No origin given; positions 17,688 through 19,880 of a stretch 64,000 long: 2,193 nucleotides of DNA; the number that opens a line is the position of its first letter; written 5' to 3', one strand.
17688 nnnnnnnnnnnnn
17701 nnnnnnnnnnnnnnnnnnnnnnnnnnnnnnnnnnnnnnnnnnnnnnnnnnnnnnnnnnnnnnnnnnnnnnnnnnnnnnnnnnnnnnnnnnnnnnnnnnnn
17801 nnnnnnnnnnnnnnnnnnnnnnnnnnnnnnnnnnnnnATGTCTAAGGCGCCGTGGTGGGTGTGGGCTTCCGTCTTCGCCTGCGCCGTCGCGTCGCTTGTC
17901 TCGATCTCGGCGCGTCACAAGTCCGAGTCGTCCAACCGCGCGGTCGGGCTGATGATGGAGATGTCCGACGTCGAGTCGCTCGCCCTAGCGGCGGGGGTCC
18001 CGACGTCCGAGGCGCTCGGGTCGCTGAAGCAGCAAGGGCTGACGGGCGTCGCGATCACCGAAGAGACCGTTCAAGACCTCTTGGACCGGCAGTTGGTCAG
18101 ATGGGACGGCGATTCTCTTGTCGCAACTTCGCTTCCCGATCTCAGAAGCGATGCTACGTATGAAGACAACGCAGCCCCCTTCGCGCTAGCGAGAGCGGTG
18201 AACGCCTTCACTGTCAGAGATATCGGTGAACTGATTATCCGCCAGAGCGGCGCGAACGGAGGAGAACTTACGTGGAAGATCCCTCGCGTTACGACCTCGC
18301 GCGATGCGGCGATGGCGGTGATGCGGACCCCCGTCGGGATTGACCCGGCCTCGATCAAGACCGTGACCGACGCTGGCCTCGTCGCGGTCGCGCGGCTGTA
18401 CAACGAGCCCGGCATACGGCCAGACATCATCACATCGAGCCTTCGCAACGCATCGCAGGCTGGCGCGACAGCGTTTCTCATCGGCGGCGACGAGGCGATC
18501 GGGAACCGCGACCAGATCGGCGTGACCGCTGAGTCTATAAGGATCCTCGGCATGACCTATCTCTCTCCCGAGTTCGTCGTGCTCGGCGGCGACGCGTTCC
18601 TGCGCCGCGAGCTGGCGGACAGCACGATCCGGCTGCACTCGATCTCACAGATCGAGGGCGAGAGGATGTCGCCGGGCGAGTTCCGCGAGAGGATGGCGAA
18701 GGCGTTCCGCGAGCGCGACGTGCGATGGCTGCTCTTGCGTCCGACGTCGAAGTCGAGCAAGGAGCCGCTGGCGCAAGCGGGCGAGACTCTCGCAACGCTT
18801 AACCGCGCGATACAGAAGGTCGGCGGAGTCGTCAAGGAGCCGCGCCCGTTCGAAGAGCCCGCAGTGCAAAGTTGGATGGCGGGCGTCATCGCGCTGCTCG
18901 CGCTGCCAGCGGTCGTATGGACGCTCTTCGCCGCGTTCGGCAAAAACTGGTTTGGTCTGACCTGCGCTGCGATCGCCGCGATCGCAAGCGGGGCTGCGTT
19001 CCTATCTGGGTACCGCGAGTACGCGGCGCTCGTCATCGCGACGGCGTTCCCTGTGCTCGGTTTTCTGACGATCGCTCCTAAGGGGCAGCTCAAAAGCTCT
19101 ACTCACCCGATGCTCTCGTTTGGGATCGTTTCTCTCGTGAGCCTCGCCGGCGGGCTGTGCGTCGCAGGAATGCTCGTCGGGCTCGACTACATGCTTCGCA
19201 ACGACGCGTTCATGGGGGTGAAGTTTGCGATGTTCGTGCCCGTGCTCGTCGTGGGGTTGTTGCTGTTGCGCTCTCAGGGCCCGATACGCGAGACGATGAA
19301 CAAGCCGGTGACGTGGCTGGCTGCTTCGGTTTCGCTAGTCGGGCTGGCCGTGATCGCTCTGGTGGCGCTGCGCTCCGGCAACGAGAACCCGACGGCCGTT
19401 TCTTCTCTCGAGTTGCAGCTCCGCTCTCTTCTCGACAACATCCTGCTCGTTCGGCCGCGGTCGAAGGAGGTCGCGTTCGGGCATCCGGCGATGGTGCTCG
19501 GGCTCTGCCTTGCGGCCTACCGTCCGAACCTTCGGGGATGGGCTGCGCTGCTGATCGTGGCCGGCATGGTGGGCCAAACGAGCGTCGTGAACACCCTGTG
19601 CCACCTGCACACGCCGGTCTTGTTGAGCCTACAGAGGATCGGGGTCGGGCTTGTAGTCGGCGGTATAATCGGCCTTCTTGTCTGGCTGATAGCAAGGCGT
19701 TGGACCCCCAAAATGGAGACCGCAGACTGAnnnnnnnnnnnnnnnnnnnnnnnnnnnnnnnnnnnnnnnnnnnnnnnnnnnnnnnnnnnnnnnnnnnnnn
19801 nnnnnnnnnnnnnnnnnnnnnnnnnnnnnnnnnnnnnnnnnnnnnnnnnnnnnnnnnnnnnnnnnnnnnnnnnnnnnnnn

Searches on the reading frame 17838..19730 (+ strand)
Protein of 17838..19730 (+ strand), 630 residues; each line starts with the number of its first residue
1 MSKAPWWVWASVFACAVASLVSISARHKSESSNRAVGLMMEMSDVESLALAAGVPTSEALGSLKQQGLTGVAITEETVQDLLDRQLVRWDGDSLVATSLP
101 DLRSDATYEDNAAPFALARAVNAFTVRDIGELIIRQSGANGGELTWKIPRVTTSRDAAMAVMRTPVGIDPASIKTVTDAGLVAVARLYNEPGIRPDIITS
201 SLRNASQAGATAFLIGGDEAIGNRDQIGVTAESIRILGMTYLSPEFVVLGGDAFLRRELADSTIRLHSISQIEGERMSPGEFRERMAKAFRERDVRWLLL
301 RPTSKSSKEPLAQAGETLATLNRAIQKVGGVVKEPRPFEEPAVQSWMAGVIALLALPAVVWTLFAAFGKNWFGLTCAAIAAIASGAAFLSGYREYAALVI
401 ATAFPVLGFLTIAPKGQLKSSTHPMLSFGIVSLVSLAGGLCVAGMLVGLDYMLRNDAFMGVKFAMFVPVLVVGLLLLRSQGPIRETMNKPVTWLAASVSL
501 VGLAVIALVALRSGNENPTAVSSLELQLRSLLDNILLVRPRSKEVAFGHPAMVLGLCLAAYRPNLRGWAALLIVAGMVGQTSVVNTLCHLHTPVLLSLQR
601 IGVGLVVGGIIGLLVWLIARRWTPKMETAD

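Call 7: search_protein_families(library=pfam, proteins=[window:17838-19730:+], max_evalue=0.001)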
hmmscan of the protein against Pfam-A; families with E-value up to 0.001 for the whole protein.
window:17838-19730:+ (630 aa): 1 family
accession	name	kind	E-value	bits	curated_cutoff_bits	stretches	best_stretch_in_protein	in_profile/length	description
PF18949.5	DUF5693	-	2.3e-114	383.5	29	1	35-620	2-606/609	Family of unknown function (DUF5693)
